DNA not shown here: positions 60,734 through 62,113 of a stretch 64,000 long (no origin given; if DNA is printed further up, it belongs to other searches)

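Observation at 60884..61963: TsaC(YrdC)-TsaE(YjeE) fusion protein next to tsaD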

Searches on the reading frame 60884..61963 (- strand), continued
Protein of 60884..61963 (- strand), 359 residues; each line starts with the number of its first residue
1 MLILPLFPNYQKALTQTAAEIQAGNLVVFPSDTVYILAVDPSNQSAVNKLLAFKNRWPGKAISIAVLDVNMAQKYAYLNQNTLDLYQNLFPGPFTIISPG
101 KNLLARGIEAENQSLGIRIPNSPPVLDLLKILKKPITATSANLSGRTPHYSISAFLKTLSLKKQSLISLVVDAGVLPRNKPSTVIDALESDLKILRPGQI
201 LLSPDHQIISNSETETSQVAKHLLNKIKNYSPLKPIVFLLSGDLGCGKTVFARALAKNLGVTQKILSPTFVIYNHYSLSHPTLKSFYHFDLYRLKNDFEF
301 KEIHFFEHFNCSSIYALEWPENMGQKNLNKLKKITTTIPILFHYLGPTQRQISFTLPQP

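Call 26: search_protein_representatives(protein=window:60884-61963:-)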
Query: 359 residues. Proteins with E-value up to 0.001 (for the whole library): 35084; up to 1e-10: 8494; up to 1e-30: 153. The best 150 are listed.
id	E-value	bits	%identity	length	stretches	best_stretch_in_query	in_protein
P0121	9.3e-108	376.7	55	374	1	12-353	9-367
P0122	5.2e-80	285.4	46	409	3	108-282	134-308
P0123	8.6e-78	278.2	44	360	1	20-354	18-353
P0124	1.6e-77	277.3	46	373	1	20-354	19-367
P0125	4.2e-75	269.3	42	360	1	8-326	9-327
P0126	5.9e-75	268.8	41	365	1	11-353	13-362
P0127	7.7e-75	268.4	41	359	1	9-353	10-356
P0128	9.0e-75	268.2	44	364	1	9-327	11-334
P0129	1.3e-73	264.4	40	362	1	9-353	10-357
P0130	3.1e-73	263.2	43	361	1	9-326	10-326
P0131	6.0e-72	258.9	39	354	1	3-351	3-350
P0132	2.6e-70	253.6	44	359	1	21-322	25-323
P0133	5.1e-70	252.6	45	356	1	9-332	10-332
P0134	3.9e-69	249.7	41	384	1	18-344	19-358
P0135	1.0e-68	248.3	43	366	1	23-353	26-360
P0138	4.2e-68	246.3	36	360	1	11-351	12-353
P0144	1.7e-66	241.0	45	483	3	107-278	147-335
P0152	7.9e-65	235.5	36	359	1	14-354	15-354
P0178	2.2e-58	214.4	34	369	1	10-353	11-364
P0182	2.7e-57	210.8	40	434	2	12-204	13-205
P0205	1.1e-50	189.1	33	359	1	18-351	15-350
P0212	1.4e-49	185.5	32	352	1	16-323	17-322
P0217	1.9e-48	181.7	40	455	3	10-212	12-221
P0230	5.8e-44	166.9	48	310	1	7-202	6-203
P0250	1.5e-38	149.1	32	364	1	3-321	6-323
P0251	3.3e-38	148.0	39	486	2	125-299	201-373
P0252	6.3e-38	147.1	47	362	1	12-188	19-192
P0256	9.6e-37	143.2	52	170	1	206-356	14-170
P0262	5.0e-35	137.5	30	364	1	10-352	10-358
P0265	1.8e-34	135.7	34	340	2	209-330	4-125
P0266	2.8e-34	135.1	43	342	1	22-195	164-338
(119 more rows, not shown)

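Call 34: predict_structure(alignment_id=A1)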
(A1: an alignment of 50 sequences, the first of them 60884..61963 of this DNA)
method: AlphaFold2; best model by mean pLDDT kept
length: 359 residues; sequences in the alignment: 50
mean_pLDDT: 85.0   pTM: 0.61
mean pLDDT of the five models: 85.0, 84.0, 83.5, 82.7, 82.1
residues with pLDDT >= 90: 170; 70-90: 143; 50-70: 38; < 50: 8
segments of 3 or more residues with pLDDT < 50: 197-203
pLDDT, mean of each block of 10 residues (from residue 1): 94 98 97 88 97 79 92 93 79 82 94 90 93 93 65 87 95 78 70 49 69 90 84 86 84 93 74 84 89 79 91 91 84 93 78 81
secondary structure, 60 per line:
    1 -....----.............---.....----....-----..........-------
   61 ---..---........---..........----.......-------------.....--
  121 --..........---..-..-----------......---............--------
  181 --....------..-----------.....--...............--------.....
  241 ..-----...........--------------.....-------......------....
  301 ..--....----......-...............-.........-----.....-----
elements in order: E2-5 H10-22 E26-30 E35-38 H44-53 H69-75 H80-89 E94-100 E114-118 H123-132 H152-157 H161-166 E167-172 E183-186 E206-210 H213-227 E236-242 H248-258 E273-277 E285-290 H297-302 H305-308 E313-318 H320-334 E336-344 E350-354

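Call 35: search_protein_families(library=pfam, proteins=[P0265, P0266, P0252, P0256, P0122, P0144, P0251, P0230, P0182, P0217], max_evalue=0.001)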
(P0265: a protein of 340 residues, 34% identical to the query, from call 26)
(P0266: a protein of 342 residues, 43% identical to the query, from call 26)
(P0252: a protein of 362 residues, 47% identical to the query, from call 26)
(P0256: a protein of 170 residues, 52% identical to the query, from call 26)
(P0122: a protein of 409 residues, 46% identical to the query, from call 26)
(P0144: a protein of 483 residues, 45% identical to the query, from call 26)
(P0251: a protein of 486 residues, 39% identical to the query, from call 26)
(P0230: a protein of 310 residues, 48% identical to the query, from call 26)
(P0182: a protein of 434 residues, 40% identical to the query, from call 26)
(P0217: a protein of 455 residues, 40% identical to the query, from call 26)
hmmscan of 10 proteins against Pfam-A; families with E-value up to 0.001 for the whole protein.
P0265 (340 aa): 2 families
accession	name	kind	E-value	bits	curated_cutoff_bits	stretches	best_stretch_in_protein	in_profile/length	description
PF01300.24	Sua5_yciO_yrdC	-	7.1e-52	175.9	25.1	1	155-330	2-178/178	Telomere recombination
PF02367.23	TsaE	-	1.4e-35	122.5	26.6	1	6-141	2-127/128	Threonylcarbamoyl adenosine biosynthesis protein TsaE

P0266 (342 aa): 2 families
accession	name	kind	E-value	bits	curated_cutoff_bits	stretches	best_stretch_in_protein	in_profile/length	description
PF01300.24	Sua5_yciO_yrdC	-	5.1e-41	140.6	25.1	1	162-337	2-174/178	Telomere recombination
PF01467.32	CTP_transf_like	-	1.6e-12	48.2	21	1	11-143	2-121/133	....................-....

P0252 (362 aa): 2 families
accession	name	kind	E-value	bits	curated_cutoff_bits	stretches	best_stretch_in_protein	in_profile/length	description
PF01300.24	Sua5_yciO_yrdC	-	2e-40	138.6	25.1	1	24-196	2-172/178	Telomere recombination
PF09107.17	SelB-wing_3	-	1.3e-18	66.6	23.2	1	318-360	4-46/47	Elongation factor SelB, winged helix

P0256 (170 aa): 1 family
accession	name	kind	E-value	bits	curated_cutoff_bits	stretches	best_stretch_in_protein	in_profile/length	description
PF02367.23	TsaE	-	2e-29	102.6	26.6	1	21-165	4-127/128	Threonylcarbamoyl adenosine biosynthesis protein TsaE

P0122 (409 aa): 2 families
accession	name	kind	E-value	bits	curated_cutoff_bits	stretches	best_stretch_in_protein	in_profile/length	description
PF01300.24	Sua5_yciO_yrdC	-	8.4e-41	139.8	25.1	1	21-224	2-178/178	Telomere recombination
PF02367.23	TsaE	-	4.2e-25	88.6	26.6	2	237-303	2-63/128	Threonylcarbamoyl adenosine biosynthesis protein TsaE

P0144 (483 aa): 2 families
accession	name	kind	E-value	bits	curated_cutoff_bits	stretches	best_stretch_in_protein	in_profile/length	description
PF01300.24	Sua5_yciO_yrdC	-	1.3e-38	132.7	25.1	1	21-255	2-178/178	Telomere recombination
PF02367.23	TsaE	-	6.9e-27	94.4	26.6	2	268-335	2-64/128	Threonylcarbamoyl adenosine biosynthesis protein TsaE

P0251 (486 aa): 2 families
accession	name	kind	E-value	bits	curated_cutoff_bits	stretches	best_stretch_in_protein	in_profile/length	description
PF01300.24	Sua5_yciO_yrdC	-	3.5e-38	131.3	25.1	2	20-122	2-107/178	Telomere recombination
PF02367.23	TsaE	-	2.5e-25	89.3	26.6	1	284-382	3-91/128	Threonylcarbamoyl adenosine biosynthesis protein TsaE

P0230 (310 aa): 1 family
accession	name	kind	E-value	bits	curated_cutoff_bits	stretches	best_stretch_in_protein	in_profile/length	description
PF01300.24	Sua5_yciO_yrdC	-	1.2e-41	142.6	25.1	1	21-199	2-178/178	Telomere recombination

P0182 (434 aa): 2 families
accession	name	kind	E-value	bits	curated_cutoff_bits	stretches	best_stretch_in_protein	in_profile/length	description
PF01300.24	Sua5_yciO_yrdC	-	1.4e-42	145.7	25.1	1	21-199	2-178/178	Telomere recombination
PF02367.23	TsaE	-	1.8e-24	86.5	26.6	1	322-423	17-113/128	Threonylcarbamoyl adenosine biosynthesis protein TsaE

P0217 (455 aa): 2 families
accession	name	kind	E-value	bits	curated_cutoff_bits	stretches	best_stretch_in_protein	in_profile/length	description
PF01300.24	Sua5_yciO_yrdC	-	4.7e-39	134.1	25.1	1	22-207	2-178/178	Telomere recombination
PF02367.23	TsaE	-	2.7e-23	82.7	26.6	2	240-333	3-64/128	Threonylcarbamoyl adenosine biosynthesis protein TsaE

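Call 36: find_encoding_contigs(protein=P0265, flank=10000, max_places=4)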
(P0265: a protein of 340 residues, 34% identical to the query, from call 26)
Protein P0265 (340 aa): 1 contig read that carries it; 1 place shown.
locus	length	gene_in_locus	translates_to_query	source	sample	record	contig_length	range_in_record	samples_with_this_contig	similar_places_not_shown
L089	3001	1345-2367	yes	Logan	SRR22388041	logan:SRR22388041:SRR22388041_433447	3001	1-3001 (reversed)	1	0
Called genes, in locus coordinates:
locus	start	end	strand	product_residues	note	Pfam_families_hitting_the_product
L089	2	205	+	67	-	?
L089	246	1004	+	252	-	-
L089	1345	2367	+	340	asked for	PF02367:TsaE, PF01300:Sua5_yciO_yrdC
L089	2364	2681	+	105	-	PF00814:TsaD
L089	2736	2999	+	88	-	?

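Call 37: find_encoding_contigs(protein=P0256, flank=10000, max_places=4)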
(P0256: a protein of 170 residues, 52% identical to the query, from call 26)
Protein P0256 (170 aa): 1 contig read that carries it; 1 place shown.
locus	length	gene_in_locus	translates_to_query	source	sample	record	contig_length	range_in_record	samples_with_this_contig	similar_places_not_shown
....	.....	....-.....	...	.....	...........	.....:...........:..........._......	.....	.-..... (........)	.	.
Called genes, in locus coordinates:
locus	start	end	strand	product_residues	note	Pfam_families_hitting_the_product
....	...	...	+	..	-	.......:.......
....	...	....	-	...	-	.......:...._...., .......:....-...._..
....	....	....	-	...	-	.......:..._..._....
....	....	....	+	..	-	-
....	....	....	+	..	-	-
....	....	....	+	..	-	-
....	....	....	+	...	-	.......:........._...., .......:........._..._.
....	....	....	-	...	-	-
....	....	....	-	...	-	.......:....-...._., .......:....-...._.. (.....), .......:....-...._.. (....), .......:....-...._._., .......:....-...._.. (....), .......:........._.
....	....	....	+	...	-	-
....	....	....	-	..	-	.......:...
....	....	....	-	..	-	-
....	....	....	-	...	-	-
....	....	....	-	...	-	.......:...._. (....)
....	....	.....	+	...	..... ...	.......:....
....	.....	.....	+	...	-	-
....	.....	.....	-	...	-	-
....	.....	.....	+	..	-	?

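Call 54: find_encoding_contigs(protein=window:60884-61963:-, flank=10000, max_places=3)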
Protein window:60884-61963:- (359 aa): 8 contigs read that carry it; 3 places shown.
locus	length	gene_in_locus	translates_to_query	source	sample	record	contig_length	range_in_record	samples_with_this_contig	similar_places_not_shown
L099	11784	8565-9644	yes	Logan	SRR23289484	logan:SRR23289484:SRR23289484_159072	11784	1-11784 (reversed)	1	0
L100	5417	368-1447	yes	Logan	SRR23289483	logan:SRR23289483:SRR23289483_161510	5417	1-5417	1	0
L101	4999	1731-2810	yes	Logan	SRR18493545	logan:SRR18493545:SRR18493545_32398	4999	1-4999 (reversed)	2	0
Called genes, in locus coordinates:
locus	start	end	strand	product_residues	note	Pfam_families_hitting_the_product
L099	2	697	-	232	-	?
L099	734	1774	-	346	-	PF00348:polyprenyl_synt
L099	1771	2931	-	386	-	-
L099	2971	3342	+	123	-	-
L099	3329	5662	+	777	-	PF26449:DUF8128, PF01935:DUF87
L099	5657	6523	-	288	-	PF02899:Phage_int_SAM_1, PF13495:Phage_int_SAM_4, PF00589:Phage_integrase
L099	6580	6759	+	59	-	-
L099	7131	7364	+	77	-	-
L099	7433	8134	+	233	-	PF01386:Ribosomal_L25p, PF14693:Ribosomal_TL5_C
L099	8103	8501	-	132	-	-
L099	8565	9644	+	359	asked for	PF01300:Sua5_yciO_yrdC, PF02367:TsaE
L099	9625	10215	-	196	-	-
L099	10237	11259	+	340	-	PF00814:TsaD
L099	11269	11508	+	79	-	-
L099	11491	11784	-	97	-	?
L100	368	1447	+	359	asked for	PF01300:Sua5_yciO_yrdC, PF02367:TsaE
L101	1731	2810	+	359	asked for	PF01300:Sua5_yciO_yrdC, PF02367:TsaE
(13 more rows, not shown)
